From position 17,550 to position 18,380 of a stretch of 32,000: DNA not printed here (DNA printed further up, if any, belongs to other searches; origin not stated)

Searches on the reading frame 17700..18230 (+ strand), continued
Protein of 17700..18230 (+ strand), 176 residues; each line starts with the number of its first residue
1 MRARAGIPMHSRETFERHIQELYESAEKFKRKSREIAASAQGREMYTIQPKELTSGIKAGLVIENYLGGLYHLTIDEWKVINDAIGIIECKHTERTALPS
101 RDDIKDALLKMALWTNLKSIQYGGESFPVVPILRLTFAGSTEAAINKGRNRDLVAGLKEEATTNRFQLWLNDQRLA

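Call 75: find_encoding_contigs(protein=P0098, flank=5000, max_places=2)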
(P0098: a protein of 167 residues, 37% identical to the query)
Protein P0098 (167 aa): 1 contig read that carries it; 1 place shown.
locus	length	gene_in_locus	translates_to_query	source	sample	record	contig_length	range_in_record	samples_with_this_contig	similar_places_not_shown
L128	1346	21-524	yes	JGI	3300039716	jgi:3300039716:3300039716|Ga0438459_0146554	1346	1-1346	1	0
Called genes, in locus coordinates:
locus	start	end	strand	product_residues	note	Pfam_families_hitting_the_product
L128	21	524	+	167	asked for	-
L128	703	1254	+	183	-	-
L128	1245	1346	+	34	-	?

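Call 76: find_encoding_contigs(protein=P0063, flank=5000, max_places=2)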
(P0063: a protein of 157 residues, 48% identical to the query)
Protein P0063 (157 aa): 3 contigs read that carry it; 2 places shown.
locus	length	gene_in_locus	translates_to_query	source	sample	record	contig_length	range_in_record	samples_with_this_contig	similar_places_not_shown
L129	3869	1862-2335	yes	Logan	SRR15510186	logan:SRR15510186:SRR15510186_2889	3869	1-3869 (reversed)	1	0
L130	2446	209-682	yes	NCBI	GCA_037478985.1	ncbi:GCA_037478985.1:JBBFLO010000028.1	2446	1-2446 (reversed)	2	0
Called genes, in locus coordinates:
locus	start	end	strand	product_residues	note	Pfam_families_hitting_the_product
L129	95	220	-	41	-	-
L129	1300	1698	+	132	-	-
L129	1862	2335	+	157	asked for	-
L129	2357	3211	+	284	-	PF02086:MethyltransfD12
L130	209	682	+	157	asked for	-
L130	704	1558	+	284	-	PF02086:MethyltransfD12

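Call 77: search_protein_families(library=pfam, proteins=[L129:1300-1698:+, L128:703-1254:+, L127:198-785:+, L129:2357-3211:+], max_evalue=0.01)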
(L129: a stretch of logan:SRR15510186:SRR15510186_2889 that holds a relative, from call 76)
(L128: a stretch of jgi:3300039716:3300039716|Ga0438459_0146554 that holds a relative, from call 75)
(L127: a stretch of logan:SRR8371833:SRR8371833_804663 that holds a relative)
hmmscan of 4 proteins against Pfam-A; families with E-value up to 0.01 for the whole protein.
L129:1300-1698:+ (132 aa): 0 families

L128:703-1254:+ (183 aa): 0 families

L127:198-785:+ (195 aa): 1 family
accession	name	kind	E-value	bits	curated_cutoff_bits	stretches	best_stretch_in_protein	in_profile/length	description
PF02086.21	MethyltransfD12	-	3.5e-31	109.3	22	1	9-191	1-196/253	D12 class N6 adenine-specific DNA methyltransferase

L129:2357-3211:+ (284 aa): 1 family
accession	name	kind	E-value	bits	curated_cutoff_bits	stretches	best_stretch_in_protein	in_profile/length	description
PF02086.21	MethyltransfD12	-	4.4e-40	138.4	22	1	8-245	1-253/253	D12 class N6 adenine-specific DNA methyltransferase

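Call 83: search_protein_families(library=pfam, proteins=[L061:2137-3987:+, L081:3527-4801:+, L085:14358-15227:+], max_evalue=0.001)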
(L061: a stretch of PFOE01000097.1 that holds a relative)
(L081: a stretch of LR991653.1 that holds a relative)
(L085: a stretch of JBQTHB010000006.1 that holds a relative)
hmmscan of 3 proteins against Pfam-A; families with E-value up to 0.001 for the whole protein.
L061:2137-3987:+ (616 aa): 3 families
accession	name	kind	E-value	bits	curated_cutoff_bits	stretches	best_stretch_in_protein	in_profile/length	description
PF13175.12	AAA_15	-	3.1e-25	90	32.1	1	1-382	1-374/374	AAA ATPase domain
PF13304.12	AAA_21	-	2.4e-18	67.7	27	1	29-383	2-304/304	AAA domain, putative AbiEii toxin, Type IV TA system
PF13514.12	AAA_27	-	2.1e-05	24.7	22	1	1-49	1-49/206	AAA domain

L081:3527-4801:+ (424 aa): 3 families
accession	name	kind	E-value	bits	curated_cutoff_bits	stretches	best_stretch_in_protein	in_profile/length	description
PF00005.33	ABC_tran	-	1.7e-32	113.3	25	1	113-255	2-136/137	ABC transporter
PF13732.12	DrrA1-3_C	-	1.9e-09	38.6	27.4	1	310-399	1-80/81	ATP-binding protein DrrA1-3-like, C-terminal domain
PF13304.12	AAA_21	-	8.6e-09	36.3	27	0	245-286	257-298/304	AAA domain, putative AbiEii toxin, Type IV TA system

L085:14358-15227:+ (289 aa): 6 families
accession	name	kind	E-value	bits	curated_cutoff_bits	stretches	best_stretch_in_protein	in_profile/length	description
PF00005.33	ABC_tran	-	1.1e-32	114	25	1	58-213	1-136/137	ABC transporter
PF13304.12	AAA_21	-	1.2e-10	42.4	27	1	71-115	2-49/304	AAA domain, putative AbiEii toxin, Type IV TA system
PF02463.25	SMC_N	-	6.8e-06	26.1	40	0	130-251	135-206/220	RecF/RecN/SMC N terminal domain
PF13175.12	AAA_15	-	0.00022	21.4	32.1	1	58-163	14-127/374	AAA ATPase domain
PF03193.22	RsgA_GTPase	-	0.00029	21.1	30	1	33-90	72-128/174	RsgA GTPase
PF13555.12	AAA_29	-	0.00086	19.5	27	0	62-85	16-39/61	P-loop containing region of AAA domain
